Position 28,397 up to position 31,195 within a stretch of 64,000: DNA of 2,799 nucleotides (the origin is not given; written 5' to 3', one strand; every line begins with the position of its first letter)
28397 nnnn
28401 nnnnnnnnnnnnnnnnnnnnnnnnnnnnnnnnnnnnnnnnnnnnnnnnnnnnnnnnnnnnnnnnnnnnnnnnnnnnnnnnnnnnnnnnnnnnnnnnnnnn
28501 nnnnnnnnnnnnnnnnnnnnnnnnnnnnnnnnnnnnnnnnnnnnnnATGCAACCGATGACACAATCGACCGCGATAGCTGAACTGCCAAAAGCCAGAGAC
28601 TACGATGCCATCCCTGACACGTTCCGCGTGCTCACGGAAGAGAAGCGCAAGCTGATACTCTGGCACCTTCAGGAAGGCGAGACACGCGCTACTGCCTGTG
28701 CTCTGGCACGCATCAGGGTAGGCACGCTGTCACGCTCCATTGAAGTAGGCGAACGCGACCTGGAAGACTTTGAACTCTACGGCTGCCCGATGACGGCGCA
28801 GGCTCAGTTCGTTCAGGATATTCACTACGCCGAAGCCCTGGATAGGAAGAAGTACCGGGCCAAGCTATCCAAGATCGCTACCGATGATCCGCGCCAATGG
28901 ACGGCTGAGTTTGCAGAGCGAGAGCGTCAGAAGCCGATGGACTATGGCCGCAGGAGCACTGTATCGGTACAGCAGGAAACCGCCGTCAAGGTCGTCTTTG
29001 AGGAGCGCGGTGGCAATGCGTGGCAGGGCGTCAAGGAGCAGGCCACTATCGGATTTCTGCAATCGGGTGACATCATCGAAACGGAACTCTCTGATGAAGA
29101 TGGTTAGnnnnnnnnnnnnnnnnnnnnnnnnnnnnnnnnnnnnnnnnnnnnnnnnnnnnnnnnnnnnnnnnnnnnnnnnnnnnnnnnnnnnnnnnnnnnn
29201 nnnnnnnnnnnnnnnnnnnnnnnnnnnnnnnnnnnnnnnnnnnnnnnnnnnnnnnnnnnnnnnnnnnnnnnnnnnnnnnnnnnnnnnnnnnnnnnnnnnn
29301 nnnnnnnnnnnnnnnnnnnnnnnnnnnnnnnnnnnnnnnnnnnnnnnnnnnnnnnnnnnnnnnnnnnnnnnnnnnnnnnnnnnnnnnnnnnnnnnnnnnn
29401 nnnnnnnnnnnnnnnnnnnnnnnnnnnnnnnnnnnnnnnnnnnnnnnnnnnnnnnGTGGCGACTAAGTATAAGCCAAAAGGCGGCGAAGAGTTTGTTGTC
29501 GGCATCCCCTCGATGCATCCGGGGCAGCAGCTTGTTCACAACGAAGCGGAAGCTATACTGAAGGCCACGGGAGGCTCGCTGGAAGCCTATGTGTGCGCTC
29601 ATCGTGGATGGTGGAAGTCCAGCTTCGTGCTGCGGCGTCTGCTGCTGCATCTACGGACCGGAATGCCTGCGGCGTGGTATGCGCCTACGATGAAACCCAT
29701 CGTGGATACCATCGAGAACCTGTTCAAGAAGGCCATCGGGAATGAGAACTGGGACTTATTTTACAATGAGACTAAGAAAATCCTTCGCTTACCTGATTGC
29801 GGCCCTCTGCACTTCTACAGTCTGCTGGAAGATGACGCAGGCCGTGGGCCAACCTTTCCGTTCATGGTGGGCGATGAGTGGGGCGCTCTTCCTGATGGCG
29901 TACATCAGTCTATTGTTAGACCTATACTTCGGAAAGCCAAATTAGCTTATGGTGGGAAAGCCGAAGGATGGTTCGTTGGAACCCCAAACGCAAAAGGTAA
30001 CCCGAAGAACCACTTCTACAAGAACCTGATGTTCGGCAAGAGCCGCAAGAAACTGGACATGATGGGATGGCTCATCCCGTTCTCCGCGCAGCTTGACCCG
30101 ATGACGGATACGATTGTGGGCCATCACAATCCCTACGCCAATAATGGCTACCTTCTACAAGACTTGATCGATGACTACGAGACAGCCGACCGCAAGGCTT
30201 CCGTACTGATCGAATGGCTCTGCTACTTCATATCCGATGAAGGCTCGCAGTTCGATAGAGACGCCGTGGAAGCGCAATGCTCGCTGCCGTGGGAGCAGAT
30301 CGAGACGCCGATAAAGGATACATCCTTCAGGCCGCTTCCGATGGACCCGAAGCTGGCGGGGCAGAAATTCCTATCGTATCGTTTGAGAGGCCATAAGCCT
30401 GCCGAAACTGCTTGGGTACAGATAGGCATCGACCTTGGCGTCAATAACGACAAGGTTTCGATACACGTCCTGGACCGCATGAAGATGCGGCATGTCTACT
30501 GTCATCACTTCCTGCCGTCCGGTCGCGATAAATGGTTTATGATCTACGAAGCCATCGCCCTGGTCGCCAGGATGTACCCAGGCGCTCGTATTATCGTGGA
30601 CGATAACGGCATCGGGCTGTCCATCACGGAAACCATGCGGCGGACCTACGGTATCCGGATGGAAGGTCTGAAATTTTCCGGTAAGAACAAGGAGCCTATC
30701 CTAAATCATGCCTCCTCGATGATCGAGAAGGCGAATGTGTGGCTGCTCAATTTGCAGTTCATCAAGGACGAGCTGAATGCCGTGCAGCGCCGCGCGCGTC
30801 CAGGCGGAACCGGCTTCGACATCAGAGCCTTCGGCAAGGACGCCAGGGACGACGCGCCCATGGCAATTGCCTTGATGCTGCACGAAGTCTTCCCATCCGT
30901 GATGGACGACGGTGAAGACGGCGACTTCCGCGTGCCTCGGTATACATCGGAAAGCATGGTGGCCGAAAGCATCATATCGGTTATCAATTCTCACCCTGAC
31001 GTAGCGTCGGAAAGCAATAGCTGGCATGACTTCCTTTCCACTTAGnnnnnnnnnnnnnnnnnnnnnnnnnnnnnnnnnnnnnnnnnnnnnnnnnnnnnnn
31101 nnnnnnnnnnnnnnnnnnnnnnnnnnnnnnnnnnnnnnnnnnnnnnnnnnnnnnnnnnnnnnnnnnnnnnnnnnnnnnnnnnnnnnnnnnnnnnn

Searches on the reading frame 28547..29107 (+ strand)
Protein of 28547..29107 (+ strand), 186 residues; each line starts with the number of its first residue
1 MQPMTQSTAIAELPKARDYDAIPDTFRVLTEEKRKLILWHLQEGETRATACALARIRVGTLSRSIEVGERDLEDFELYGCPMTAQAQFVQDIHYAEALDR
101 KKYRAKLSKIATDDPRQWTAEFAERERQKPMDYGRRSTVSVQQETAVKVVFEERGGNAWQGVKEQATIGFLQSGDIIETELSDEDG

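Call 10: search_protein_families(library=pfam, proteins=[window:28547-29107:+], max_evalue=0.01)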
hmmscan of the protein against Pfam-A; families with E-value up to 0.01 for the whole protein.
window:28547-29107:+ (186 aa): 0 families

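Call 11: search_protein_families(library=phrogs, proteins=[window:28547-29107:+], max_evalue=0.01)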
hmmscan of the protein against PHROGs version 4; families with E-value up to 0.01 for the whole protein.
window:28547-29107:+ (186 aa): 1 family
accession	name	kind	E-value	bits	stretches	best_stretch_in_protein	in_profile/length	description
phrog_4102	-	head and packaging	1.8e-08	35.7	1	28-162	14-139/166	terminase small subunit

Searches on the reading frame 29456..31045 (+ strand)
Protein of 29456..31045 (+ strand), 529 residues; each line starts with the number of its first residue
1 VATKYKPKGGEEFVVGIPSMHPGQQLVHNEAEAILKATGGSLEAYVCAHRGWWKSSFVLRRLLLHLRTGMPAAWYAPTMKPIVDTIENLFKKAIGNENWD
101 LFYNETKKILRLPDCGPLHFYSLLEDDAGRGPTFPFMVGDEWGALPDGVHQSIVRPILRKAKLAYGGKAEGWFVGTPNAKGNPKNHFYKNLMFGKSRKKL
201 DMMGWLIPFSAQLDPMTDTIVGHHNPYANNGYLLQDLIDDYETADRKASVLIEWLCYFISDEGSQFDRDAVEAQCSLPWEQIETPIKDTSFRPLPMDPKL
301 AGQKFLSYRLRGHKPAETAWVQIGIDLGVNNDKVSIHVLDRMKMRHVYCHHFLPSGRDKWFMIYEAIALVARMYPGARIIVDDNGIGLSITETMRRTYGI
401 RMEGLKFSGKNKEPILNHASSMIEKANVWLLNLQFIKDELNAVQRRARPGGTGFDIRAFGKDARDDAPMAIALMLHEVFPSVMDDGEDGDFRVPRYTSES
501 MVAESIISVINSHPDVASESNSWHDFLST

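Call 10: search_protein_families(library=pfam, proteins=[window:29456-31045:+], max_evalue=0.01)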
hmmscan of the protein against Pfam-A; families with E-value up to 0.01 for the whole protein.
window:29456-31045:+ (529 aa): 1 family
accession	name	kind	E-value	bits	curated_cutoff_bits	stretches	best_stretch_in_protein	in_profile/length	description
PF17289.8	Terminase_6C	-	1.8e-05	25.2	22.6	1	323-445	1-126/155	Terminase RNaseH-like domain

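Call 11: search_protein_families(library=phrogs, proteins=[window:29456-31045:+], max_evalue=0.01)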
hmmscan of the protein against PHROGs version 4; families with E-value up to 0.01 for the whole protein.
window:29456-31045:+ (529 aa): 2 families
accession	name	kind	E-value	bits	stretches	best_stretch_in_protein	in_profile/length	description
phrog_9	-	head and packaging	0.00017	21.6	1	127-357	314-520/812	terminase large subunit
phrog_5713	-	head and packaging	0.00062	20.7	1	367-452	13-98/143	terminase large subunit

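Call 47: find_related_loci(query=window:29456-31045:+, collection=viral_contigs, flank=10000)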
Query window:29456-31045:+ (529 aa) in viral_contigs; peptide patterns used: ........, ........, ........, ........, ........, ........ (x = any residue, [..] = any of these).
15 stretches matched a pattern, but none encodes a relative of the query by tblastn (E <= 1e-3).
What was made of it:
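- Tried and rejected: None in IMG/VR (call 47).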

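Call 48: find_homologous_proteins(query=window:29456-31045:+, max_evalue=1e-20)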
Query window:29456-31045:+ (529 aa): 8 proteins with E <= 1e-20 among 5689 candidates.
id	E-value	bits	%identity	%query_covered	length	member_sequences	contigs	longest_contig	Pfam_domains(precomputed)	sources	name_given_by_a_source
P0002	0.0e+0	1253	100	100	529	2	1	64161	PF17289.9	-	-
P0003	2.5e-188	646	54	99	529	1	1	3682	-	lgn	-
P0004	7.3e-184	631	56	96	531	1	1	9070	PF17289.9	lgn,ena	-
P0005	2.5e-121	424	43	94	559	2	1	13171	-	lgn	-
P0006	3.1e-113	398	42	96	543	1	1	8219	-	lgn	-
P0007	4.2e-106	374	41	89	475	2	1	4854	PF17289.9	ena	-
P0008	1.9e-71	260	36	87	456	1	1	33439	-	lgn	-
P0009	2.7e-71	259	35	90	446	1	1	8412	PF17289.9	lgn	-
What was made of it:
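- Tried and rejected: The best relatives are at most 56 % identical (call 48).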

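Call 49: find_encoding_contigs(protein=P0004, flank=10000, max_places=3)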
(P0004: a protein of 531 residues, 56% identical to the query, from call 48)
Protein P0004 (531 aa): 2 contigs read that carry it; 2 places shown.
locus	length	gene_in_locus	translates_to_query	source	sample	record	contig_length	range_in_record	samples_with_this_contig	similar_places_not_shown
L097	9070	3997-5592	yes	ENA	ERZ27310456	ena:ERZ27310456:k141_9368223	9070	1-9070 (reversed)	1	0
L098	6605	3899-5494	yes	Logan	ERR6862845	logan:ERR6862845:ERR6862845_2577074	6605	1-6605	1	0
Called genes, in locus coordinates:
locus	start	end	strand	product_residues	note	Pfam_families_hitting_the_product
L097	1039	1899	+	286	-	-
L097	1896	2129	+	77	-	-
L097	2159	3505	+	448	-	PF02086:MethyltransfD12 (faint), PF01555:N6_N4_Mtase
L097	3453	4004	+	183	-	-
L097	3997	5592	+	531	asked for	PF17289:Terminase_6C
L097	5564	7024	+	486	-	PF06074:Portal_Mu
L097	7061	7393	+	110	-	-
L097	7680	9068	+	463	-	?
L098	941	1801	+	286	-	-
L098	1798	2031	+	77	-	-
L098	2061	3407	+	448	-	PF02086:MethyltransfD12 (faint), PF01555:N6_N4_Mtase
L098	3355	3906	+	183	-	-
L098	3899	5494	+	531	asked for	PF17289:Terminase_6C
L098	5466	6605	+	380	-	?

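Call 50: find_encoding_contigs(protein=P0005, flank=10000, max_places=3)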
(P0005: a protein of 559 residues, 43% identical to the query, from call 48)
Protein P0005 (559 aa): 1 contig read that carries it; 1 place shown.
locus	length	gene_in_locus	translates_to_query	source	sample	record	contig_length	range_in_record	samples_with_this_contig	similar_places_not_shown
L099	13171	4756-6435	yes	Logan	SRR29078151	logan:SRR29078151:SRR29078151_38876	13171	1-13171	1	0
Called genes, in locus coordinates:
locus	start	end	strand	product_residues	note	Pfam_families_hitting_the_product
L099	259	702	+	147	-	-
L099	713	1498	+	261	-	-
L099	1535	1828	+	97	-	-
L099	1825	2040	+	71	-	-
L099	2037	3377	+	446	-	PF01555:N6_N4_Mtase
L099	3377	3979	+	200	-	-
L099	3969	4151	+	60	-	-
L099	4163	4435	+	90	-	-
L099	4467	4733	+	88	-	-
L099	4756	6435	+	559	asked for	-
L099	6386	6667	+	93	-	PF23139:OB_YrrC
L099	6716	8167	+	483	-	PF06074:Portal_Mu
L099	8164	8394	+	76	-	-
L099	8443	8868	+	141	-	-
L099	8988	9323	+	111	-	-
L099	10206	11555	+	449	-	PF25145:NfeD1b_N (faint), PF01343:Peptidase_S49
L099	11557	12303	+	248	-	-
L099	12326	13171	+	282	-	?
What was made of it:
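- Contigs of relatives L097, L098 and L099 end inside the equivalent gap (calls 49, 50).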

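Call 51: find_encoding_contigs(protein=P0008, flank=10000, max_places=3)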
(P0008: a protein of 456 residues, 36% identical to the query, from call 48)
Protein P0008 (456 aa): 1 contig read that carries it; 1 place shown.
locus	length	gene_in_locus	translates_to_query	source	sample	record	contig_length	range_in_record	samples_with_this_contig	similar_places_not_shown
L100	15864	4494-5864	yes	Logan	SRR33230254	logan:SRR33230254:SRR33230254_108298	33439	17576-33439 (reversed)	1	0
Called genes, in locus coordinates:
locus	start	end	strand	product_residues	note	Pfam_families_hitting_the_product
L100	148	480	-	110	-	-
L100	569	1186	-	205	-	-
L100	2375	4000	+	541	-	-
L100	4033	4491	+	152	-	-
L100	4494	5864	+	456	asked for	-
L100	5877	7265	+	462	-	PF06074:Portal_Mu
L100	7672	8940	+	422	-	PF00574:CLP_protease (weak), PF25145:NfeD1b_N, PF01343:Peptidase_S49, PF10123:Mu-like_Pro_N (weak)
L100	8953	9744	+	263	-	-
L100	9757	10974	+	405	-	PF03864:Phage_cap_E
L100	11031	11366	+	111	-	-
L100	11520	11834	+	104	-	-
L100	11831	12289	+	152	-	-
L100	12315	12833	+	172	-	-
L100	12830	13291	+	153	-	-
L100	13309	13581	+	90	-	-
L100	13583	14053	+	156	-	-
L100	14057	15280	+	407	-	PF13385:Laminin_G_3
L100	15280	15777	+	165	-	-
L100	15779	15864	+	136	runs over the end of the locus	PF23140:Gp80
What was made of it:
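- The portal and terminase are of the Mu-like/headful type in relatives (calls 49-51), for which pac usually lies in or near terS (established knowledge).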
